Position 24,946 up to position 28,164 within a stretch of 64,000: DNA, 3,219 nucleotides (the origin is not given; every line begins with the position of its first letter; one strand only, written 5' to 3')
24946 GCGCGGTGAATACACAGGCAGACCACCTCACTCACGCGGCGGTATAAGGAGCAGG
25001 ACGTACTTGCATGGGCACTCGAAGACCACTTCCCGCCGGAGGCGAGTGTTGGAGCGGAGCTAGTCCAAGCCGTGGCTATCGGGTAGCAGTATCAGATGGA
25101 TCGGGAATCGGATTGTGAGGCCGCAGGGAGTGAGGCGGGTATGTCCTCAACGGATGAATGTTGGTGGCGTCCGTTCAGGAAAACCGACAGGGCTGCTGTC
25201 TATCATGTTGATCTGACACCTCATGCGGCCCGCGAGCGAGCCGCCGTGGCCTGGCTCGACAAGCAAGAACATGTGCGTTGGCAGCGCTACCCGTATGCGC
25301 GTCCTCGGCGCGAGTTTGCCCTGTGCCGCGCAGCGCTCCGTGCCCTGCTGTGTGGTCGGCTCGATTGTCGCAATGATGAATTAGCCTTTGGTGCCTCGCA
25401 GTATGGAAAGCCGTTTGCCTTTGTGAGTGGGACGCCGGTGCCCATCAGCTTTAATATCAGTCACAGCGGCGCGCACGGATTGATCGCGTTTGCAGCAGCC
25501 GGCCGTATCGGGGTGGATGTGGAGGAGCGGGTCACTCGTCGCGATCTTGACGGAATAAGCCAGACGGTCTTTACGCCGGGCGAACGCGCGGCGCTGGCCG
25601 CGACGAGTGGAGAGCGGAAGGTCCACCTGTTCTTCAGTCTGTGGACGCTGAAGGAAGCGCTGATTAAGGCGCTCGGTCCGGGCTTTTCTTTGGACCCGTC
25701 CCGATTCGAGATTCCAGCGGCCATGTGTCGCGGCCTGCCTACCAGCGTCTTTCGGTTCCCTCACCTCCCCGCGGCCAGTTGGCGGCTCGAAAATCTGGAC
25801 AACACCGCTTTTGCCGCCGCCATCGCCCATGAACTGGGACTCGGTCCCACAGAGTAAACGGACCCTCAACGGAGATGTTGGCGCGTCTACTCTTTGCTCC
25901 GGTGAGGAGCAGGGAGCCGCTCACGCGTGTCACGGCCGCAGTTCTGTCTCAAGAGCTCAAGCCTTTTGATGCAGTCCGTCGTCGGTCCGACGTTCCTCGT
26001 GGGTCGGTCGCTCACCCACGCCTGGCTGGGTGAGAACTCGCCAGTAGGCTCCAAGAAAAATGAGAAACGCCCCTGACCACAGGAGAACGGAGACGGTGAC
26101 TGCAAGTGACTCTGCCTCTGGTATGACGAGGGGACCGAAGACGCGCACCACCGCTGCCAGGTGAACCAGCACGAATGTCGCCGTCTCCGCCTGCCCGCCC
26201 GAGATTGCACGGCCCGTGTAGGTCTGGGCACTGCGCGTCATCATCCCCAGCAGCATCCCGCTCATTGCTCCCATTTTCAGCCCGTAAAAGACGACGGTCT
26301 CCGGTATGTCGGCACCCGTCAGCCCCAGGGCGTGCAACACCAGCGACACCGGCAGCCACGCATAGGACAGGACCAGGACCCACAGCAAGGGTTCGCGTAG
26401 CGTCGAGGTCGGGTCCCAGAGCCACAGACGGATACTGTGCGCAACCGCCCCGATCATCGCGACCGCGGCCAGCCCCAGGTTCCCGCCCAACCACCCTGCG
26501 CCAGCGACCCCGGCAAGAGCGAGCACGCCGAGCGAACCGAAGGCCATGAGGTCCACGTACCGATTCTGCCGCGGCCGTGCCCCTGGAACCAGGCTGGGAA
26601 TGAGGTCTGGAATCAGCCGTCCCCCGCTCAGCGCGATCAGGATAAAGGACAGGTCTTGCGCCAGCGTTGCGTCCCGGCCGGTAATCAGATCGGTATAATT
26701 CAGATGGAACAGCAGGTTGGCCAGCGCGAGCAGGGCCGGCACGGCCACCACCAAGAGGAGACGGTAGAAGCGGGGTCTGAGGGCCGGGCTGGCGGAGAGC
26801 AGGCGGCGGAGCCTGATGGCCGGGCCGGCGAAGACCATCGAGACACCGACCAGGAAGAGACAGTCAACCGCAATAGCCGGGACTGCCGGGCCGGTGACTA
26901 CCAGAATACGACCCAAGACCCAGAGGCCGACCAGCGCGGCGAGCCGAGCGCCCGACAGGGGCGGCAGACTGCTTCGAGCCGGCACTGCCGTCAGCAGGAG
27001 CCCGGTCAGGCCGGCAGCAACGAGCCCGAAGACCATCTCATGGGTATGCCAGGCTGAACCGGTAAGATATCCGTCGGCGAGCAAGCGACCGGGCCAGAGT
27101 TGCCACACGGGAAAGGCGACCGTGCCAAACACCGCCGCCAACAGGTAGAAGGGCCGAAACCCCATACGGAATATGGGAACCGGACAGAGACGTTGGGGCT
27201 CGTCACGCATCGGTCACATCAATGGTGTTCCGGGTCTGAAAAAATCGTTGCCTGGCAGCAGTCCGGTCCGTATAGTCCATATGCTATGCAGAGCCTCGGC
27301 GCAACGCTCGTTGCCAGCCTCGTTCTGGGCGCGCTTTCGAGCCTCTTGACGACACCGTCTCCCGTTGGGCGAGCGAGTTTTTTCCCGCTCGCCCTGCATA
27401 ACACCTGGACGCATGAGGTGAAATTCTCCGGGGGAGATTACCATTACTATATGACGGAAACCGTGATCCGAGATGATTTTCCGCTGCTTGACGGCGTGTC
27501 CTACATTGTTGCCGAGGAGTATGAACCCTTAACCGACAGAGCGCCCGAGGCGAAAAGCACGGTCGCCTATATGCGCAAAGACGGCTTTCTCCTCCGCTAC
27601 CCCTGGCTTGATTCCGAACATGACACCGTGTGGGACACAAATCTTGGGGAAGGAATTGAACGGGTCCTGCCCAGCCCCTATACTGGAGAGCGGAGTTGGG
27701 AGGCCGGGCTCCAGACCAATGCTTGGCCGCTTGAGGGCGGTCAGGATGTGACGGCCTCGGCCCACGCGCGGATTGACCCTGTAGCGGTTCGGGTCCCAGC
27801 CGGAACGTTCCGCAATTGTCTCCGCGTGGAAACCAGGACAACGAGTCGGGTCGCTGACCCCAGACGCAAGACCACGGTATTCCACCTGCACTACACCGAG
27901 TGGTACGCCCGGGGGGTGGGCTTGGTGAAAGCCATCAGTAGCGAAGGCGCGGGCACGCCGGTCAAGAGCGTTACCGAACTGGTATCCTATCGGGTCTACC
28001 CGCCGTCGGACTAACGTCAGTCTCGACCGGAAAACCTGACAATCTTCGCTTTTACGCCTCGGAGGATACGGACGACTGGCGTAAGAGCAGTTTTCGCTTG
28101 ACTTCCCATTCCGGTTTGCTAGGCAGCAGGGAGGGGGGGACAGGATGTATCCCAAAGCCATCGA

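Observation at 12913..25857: Orphan operon STAS / reductase-sulfotransferase / fully reducing PKS / B12 radical SAM / PPTase: candidate pathway to a sulfated long-chain alkyl lipid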

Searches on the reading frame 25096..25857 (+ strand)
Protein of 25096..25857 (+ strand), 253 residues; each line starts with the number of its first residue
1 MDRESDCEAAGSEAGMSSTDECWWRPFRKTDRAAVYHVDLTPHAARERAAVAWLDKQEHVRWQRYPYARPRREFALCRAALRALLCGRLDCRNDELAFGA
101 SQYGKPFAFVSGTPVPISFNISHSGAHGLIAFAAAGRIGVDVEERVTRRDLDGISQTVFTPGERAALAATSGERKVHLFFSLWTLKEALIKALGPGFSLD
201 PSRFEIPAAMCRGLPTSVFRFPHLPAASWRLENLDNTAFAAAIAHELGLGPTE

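Call 4: search_protein_families(library=pfam, proteins=[window:25096-25857:+], max_evalue=0.01)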
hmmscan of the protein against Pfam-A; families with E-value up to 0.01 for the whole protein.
window:25096-25857:+ (253 aa): 2 families
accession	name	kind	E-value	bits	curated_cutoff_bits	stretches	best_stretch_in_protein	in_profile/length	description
PF01648.25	ACPS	-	9.8e-19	67.9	25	1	137-209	1-79/111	4'-phosphopantetheinyl transferase superfamily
PF22624.1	AASDHPPT_N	-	1.4e-07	32.2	27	1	42-131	5-96/100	4'-phosphopantetheinyl transferase, N-terminal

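Call 30: search_protein_families(library=ncbifam, proteins=[window:25096-25857:+], max_evalue=0.001)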
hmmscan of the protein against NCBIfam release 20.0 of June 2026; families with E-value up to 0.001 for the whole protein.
window:25096-25857:+ (253 aa): 4 families
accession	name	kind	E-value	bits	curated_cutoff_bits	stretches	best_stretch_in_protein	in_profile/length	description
NF042922.1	4PPT_HetI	equivalog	1.6e-24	86.5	370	1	31-198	17-184/235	4'-phosphopantetheinyl transferase HetI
NF007676.0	PRK10351.1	equivalog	3.3e-15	56.2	174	1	82-194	38-144/195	4'-phosphopantetheinyl transferase AcpT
TIGR00556.1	pantethn_trn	domain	9.6e-09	35.4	45.35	1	137-199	4-70/128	phosphopantetheine--protein transferase domain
NF047349.1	4PPT_AusB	equivalog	0.00012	21.6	225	1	92-199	59-154/205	aureusimine biosynthesis 4'-phosphopantetheinyl transferase AusB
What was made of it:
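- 25096..25857 (+): Sfp/HetI-type 4'-phosphopantetheinyl transferase, presumably activating the SwfA ACP. Pfam ACPS plus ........_N (call 4); NCBIfam HetI-like match, below cut-off (call 30).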

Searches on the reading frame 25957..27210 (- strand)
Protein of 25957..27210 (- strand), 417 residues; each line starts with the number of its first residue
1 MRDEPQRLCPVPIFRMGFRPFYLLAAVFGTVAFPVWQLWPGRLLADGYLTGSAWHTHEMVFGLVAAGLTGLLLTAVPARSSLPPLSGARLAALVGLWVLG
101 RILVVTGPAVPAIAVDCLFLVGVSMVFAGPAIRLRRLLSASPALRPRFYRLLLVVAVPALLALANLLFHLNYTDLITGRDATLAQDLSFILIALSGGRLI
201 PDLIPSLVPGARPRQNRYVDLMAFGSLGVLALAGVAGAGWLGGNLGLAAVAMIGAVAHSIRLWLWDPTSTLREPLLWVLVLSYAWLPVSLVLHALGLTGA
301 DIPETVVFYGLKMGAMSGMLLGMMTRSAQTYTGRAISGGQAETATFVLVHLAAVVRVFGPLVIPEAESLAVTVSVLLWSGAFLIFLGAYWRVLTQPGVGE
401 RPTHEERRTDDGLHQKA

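Call 8: search_protein_families(library=pfam, proteins=[window:25957-27210:-], max_evalue=0.001)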
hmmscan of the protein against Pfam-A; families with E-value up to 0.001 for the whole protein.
window:25957-27210:- (417 aa): 1 family
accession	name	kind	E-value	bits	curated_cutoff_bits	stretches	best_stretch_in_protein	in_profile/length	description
PF05940.17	NnrS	-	4.1e-74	250.6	28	1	12-396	1-370/371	NnrS protein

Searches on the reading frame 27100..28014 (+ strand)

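Call 8: search_protein_families(library=pfam, proteins=[window:27100-28014:+], max_evalue=0.001)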
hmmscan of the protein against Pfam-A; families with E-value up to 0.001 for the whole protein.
window:27100-28014:+ (304 aa): 1 family
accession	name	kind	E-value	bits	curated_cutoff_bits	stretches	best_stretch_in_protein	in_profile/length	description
PF21347.3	DUF3108_like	-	0.00054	20.3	27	1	230-285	142-191/199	DUF3108-like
